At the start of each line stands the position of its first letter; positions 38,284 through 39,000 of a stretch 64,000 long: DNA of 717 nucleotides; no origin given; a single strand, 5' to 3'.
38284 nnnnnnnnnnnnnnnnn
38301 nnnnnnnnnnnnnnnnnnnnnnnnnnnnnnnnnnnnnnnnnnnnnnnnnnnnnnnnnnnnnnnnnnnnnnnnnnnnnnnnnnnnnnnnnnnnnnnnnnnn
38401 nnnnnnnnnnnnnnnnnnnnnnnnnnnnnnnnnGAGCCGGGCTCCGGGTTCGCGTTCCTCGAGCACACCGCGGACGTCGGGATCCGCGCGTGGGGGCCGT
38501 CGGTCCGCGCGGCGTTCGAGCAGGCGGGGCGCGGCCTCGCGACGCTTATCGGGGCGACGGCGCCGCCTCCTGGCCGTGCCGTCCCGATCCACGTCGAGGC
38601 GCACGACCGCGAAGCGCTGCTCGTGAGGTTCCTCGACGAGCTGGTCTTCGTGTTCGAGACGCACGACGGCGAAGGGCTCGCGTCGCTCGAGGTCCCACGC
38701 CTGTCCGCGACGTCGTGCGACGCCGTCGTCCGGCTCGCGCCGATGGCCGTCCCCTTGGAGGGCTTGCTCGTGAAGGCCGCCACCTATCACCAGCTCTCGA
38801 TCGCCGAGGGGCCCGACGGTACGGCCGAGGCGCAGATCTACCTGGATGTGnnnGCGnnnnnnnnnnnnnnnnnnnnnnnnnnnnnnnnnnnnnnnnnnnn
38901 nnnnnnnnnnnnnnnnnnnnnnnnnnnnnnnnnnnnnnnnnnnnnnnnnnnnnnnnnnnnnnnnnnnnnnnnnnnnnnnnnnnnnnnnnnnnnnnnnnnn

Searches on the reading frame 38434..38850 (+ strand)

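Call 5: search_protein_families(library=pfam, proteins=[window:38434-38850:+], max_evalue=0.01)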
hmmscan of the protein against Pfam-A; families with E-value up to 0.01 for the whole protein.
window:38434-38850:+ (139 aa): 1 family
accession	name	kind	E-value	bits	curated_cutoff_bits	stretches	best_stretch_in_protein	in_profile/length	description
PF01951.21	Archease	-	2e-26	93.4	25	1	6-139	1-136/136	Archease protein family (MTH1598/TM1083)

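Call 6: search_protein_families(library=ncbifam, proteins=[window:38434-38850:+], max_evalue=0.01)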
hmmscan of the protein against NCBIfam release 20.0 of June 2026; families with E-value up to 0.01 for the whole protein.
window:38434-38850:+ (139 aa): 1 family
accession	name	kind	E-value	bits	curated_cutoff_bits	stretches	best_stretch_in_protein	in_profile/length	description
NF001617.0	PRK00407.1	equivalog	9.3e-17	61.4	126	1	5-76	3-75/139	hypothetical protein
